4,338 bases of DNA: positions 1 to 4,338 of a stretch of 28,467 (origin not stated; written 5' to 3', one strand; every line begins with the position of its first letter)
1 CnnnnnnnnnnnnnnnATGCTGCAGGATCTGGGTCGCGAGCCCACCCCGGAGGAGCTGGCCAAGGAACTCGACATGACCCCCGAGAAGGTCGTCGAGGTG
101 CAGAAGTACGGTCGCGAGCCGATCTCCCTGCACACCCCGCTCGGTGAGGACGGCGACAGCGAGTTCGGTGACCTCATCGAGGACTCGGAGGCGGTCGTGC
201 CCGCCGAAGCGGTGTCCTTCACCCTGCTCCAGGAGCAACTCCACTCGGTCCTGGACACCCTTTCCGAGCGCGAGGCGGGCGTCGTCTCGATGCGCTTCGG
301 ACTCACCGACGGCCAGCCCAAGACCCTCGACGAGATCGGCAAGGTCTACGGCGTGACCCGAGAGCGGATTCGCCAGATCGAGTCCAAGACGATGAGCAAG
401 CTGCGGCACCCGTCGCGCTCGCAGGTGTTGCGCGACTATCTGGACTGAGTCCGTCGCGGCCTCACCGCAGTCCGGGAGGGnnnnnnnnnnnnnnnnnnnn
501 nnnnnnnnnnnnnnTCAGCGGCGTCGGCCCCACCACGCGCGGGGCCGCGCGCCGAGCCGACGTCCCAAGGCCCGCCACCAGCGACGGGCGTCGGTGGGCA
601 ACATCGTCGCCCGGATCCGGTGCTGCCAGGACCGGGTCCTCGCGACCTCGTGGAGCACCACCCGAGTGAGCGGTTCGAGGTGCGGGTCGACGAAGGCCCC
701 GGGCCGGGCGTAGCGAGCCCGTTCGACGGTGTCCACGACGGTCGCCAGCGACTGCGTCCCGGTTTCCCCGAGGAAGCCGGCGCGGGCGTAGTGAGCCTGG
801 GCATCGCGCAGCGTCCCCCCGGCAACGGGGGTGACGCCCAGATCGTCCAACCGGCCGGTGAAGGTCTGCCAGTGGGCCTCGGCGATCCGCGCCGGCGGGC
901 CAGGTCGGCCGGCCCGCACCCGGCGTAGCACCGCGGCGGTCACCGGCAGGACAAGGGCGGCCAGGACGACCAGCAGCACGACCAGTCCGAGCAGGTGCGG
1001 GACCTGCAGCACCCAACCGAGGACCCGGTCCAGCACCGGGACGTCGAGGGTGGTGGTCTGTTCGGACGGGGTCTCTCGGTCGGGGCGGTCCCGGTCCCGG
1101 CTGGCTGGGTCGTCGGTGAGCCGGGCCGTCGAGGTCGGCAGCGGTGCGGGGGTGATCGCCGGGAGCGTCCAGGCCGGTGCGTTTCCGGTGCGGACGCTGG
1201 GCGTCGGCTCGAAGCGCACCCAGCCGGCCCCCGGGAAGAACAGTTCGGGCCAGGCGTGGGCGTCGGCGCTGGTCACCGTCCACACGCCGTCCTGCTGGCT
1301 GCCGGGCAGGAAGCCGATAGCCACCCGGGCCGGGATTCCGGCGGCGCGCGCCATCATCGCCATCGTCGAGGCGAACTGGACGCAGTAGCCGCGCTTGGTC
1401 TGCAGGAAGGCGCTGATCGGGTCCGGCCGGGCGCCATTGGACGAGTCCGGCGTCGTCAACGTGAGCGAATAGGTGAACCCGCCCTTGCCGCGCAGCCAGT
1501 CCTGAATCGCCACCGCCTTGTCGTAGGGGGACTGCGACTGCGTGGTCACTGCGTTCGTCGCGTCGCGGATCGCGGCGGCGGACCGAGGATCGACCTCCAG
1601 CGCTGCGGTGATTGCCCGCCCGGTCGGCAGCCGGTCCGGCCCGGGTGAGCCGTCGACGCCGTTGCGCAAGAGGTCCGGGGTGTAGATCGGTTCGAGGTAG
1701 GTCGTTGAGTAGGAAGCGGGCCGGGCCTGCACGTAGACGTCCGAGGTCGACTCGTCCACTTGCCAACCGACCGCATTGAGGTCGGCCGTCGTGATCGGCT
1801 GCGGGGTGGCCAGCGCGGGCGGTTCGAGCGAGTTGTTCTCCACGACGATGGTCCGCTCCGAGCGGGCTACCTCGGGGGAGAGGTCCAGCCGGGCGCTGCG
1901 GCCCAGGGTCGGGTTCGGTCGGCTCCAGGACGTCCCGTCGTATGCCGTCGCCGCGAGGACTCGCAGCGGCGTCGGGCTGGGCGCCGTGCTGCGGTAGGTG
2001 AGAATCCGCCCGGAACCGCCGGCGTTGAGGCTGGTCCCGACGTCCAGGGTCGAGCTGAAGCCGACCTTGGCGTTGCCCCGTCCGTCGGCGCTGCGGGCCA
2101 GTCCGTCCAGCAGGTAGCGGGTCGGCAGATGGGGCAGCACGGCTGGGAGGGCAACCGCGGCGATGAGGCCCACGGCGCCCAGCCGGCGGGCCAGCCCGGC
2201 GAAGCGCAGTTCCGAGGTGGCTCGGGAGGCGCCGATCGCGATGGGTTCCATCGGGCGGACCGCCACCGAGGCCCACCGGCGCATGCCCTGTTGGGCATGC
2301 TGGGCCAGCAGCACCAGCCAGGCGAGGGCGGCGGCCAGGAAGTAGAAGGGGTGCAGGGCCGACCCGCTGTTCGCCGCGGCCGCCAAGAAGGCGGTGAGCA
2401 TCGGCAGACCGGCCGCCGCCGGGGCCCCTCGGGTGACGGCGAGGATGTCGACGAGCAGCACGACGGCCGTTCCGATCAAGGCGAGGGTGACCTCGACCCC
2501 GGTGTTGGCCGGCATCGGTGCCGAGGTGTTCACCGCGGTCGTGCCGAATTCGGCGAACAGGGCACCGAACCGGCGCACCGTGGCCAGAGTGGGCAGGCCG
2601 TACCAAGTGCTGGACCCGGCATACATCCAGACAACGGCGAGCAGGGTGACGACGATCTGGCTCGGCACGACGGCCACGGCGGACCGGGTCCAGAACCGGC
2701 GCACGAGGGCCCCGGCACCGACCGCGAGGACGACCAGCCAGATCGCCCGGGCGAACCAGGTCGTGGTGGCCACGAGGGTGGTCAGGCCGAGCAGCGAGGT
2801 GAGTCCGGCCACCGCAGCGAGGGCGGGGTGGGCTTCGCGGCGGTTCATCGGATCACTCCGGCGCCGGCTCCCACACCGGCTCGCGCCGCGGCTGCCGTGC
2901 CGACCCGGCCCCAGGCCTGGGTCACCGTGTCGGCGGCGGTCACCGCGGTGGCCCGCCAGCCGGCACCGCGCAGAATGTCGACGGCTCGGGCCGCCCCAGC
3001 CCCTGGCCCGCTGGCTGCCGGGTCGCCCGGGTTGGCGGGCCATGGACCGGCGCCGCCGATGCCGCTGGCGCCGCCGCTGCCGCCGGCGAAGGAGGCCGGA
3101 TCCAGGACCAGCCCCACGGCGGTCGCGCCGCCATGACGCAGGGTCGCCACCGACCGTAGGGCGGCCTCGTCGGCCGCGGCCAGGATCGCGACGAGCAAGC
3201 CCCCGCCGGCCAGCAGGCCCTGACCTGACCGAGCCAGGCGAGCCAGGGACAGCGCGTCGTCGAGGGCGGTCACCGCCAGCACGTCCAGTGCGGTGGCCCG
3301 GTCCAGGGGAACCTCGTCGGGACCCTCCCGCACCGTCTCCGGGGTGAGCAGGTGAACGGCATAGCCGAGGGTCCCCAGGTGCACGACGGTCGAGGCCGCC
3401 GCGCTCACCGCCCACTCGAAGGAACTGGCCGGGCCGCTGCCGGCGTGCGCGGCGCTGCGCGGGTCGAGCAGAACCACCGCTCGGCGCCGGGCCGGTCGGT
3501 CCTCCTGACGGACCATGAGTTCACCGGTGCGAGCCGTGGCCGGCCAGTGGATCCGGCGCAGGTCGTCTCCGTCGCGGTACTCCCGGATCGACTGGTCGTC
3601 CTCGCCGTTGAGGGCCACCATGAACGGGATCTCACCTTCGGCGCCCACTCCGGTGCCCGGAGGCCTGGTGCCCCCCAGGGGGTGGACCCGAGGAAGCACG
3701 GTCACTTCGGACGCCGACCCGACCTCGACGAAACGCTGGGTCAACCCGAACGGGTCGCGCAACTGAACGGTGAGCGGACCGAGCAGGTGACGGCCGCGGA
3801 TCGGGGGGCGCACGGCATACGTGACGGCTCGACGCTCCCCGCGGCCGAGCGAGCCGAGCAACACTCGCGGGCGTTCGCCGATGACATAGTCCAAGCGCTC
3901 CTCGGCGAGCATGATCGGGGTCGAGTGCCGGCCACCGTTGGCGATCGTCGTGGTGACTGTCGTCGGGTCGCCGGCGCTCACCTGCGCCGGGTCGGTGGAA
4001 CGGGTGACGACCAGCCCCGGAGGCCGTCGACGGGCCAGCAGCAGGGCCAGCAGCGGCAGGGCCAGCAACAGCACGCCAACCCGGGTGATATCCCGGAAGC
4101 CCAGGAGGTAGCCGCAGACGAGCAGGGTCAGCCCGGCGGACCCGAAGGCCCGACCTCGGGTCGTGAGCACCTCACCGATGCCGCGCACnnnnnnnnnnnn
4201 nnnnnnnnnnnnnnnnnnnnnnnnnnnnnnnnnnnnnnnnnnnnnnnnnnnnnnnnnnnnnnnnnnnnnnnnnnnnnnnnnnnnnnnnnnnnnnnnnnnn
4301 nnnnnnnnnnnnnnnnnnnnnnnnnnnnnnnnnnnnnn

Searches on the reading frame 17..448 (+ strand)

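Call 5: search_protein_families(library=pfam, proteins=[window:17-448:+])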
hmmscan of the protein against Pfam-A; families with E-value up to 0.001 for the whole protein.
window:17-448:+ (143 aa): 2 families
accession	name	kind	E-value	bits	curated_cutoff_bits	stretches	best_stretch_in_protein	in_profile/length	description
PF04539.22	Sigma70_r3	-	6.6e-25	87.5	25.3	1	1-65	13-77/78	Sigma-70 region 3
PF04545.22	Sigma70_r4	-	2.8e-20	72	24.1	1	78-131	1-50/50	Sigma-70, region 4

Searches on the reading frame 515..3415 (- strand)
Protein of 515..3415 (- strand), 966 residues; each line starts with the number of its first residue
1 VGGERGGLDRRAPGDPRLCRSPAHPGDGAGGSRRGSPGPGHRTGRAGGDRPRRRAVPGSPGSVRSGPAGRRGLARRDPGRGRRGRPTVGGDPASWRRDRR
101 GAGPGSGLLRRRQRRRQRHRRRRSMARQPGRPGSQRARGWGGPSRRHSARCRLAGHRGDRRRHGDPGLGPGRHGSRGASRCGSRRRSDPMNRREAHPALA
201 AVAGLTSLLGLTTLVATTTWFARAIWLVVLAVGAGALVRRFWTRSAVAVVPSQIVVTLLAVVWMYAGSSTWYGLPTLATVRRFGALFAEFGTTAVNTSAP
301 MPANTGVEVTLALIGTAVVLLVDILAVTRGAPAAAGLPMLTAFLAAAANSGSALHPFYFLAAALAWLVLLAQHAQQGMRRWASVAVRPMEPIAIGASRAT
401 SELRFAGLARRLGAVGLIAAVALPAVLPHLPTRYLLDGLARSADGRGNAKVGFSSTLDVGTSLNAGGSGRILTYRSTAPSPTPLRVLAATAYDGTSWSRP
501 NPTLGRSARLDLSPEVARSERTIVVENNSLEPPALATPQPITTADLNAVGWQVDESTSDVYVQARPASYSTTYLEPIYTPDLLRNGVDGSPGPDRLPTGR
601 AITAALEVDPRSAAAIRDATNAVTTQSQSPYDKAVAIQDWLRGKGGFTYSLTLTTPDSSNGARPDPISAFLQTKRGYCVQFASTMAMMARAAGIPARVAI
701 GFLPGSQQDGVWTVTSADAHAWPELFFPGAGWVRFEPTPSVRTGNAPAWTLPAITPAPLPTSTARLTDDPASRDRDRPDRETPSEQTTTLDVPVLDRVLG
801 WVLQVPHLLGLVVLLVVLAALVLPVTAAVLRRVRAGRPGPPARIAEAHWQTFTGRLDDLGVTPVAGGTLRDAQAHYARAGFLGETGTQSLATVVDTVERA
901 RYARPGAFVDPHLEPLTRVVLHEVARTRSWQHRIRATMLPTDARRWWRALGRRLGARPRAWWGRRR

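Call 5: search_protein_families(library=pfam, proteins=[window:515-3415:-])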
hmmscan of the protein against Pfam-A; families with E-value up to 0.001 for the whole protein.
window:515-3415:- (966 aa): 2 families
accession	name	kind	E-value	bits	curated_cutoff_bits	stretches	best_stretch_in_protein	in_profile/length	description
PF11992.13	TgpA_N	-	1.4e-35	123.3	30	1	204-573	3-322/333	TgpA N-terminal domain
PF01841.26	Transglut_core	-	4.5e-28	98.1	23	1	619-737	3-108/108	Transglutaminase-like superfamily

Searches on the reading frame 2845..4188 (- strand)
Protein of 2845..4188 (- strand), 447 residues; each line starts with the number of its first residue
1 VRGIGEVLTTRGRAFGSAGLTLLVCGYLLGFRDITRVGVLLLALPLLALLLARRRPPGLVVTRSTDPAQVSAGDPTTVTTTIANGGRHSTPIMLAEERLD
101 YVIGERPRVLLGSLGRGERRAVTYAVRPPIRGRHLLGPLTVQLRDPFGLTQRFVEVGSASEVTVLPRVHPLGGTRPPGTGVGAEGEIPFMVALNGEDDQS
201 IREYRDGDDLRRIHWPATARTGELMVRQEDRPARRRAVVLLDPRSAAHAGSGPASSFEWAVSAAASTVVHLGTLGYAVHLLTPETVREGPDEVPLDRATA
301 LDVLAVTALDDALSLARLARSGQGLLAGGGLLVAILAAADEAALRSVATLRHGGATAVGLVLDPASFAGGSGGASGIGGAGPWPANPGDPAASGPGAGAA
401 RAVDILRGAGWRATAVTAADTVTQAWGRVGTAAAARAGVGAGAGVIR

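Call 5: search_protein_families(library=pfam, proteins=[window:2845-4188:-])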
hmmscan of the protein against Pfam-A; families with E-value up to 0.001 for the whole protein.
window:2845-4188:- (447 aa): 1 family
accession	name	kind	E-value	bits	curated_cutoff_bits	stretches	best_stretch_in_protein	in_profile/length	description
PF01882.25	DUF58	-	1.1e-10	41.5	23.4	1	201-267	2-68/216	Protein of unknown function DUF58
